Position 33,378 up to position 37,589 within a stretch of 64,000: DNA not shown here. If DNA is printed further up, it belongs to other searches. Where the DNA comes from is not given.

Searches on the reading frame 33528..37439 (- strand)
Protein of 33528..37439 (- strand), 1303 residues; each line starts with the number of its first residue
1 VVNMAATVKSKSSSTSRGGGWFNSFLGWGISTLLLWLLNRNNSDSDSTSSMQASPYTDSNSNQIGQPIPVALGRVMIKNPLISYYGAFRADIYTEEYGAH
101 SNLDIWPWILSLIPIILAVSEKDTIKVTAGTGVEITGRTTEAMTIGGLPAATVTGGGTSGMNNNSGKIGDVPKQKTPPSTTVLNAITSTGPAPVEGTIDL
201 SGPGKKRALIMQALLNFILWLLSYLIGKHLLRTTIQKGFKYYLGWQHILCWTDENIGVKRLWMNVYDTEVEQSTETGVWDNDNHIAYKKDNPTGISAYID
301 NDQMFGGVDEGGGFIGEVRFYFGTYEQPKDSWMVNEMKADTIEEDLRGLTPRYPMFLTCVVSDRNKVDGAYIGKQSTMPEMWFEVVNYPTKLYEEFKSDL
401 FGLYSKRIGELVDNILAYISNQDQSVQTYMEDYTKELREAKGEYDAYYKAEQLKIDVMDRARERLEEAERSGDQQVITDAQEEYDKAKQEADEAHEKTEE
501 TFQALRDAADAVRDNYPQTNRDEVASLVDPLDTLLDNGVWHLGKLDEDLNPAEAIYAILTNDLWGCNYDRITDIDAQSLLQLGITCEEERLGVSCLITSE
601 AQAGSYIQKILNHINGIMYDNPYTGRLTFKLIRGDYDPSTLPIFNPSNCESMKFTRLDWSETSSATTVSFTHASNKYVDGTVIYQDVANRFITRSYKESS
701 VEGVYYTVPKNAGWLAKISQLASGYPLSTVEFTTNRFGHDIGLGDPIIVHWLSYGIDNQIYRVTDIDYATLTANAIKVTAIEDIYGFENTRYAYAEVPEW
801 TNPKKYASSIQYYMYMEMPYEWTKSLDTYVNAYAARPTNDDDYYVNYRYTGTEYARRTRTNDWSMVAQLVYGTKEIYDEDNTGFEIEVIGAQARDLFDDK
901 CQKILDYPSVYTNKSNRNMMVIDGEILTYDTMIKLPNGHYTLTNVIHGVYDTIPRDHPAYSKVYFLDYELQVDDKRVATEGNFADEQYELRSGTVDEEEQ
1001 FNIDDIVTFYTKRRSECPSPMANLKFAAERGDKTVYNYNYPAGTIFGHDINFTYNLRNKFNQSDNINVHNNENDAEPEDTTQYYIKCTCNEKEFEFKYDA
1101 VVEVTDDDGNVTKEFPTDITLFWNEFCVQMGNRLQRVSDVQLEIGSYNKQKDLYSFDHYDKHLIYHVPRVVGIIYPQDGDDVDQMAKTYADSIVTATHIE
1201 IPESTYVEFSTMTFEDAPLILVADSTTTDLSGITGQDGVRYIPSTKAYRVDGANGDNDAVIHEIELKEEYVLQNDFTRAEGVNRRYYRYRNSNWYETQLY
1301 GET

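Call 3: search_protein_families(library=pfam, proteins=[window:33528-37439:-], max_evalue=0.1)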
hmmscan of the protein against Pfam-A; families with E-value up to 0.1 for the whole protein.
window:33528-37439:- (1303 aa): 3 families
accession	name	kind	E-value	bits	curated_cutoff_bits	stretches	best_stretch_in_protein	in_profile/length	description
PF13550.12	Phage-tail_3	-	6.2e-08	33.1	23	1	603-766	6-162/164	Putative phage tail protein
PF23666.2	Rcc01698_C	-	0.0057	17.4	27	1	916-963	44-97/98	Rcc01698-like, C-terminal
PF01442.23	Apolipoprotein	-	0.037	14.2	90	1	425-513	96-178/190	Apolipoprotein A1/A4/E domain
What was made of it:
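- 33528..37439 (-): A gpJ-like tail-tip (host specificity) protein immediately upstream of the cluster. It fixes the cluster's place in the tail module. Phage-tail_3 E 6e-8 (call 3).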

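Call 4: search_protein_families(library=phrogs, proteins=[window:33528-37439:-], max_evalue=0.01)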
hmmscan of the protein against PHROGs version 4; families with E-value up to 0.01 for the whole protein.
window:33528-37439:- (1303 aa): 3 families
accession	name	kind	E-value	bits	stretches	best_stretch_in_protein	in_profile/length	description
phrog_1101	-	tail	1.8e-108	365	1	238-1091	86-743/1405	tail protein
phrog_6284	-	tail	1.4e-50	173.1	1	284-1088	38-695/1280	tail protein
phrog_21247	-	tail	3.9e-21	76.2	1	297-821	51-432/508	tail protein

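Call 16: search_dna_similar(query=window:33528-37439:-, collection=phages, mode=protein, max_rows=15)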
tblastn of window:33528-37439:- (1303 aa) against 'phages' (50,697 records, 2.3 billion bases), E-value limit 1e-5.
Records with a match: 769; places in all: 769; records where one place covers at least 80% of the query: 0.
Best place of each record, by identity: <60% 769.
By first word of the organism name: Pseudomonas 339; Salmonella 88; Vibrio 59; Xanthomonas 37; Stenotrophomonas 31; Rhodobacter 30; Klebsiella 26; Proteus 21; Aeromonas 15; Sphingomonas 11; and 33 more.
By host as written in the record: Pseudomonas aeruginosa 126; - 76; Pseudomonas aeruginosa PA14 43; Rhodobacter capsulatus YW1 30; Pseudomonas aeruginosa PAO1 28; Salmonella enterica subsp. enterica serovar Typhimurium 25; Vibrio parahaemolyticus 19; Pseudomonas sp. 16; and 195 more.
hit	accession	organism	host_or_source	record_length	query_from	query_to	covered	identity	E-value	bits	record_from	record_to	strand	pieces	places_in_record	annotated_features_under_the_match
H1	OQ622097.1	Vibrio phage 13KS502A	Vibrio campbellii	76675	548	1194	50%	23.5%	7e-23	112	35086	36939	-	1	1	putative tail protein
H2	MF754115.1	Vibrio phage vB_VpaS_KF5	Vibrio parahaemolyticus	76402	548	1194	50%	23.4%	3e-23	114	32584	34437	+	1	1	putative tail protein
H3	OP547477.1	Vibrio phage 27Ua.3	Vibrio parahaemolyticus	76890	548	1194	50%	23.4%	2e-23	114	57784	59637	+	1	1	tail protein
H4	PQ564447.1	Vibrio phage PVA73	Vibrio alginolyticus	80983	548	1194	50%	22.8%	6e-22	109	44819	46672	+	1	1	tail protein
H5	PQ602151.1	Vibrio phage PVA3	Vibrio alginolyticus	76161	548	1194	50%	22.8%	7e-22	109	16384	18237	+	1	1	tip attachment protein J domain-containing protein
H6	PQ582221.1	Vibrio phage PVA1_EC2022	Vibrio alginolyticus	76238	548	1194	50%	22.8%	7e-22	109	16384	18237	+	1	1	tail protein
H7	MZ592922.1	Vibrio phage vB_VpS_C2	Vibrio parahaemolyticus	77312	548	1194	50%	22.8%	7e-22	109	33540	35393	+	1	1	putative tail protein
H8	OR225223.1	Sphingomonas phage Carli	Sphingomonas sp. LR55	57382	550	1129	45%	25.3%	2e-19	101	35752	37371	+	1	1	hypothetical protein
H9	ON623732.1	Klebsiella phage S9a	Klebsiella pneumoniae CU616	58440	540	1086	42%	26.2%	6e-25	119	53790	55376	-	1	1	tail protein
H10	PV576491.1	Klebsiella phage vB_Kpn_RAH2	Klebsiella pneumoniae KP26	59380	540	1086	42%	26.1%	9e-26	122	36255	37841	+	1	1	virion structural protein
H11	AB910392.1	Pseudomonas phage KPP23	Pseduomonas aeruginosa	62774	543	1112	44%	24.7%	1e-32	144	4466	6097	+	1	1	virion protein, putative tail protein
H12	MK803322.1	Pseudomonas phage RSP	Pseudomonas aeruginosa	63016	543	1112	44%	24.7%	1e-32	144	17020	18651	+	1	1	tail assembly structural protein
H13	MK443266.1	Pseudomonas phage RSP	Pseudomonas aeruginosa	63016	543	1112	44%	24.7%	1e-32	144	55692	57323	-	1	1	record has no annotation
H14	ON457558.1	Vibrio phage vB_VpaS_ALK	Vibrio parahaemolyticus M2413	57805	544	1083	41%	25.4%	3e-29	133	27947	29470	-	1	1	hypothetical protein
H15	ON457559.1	Vibrio phage vB_VpaS_CHI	Vibrio parahaemolyticus M0904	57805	544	1083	41%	25.4%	3e-29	133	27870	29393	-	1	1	hypothetical protein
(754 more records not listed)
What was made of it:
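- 33528..37439 (-): PHROG 1101 E 1.8e-108 (call 4). tblastn hits to tail proteins of Gram-negative siphophages (call 16).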
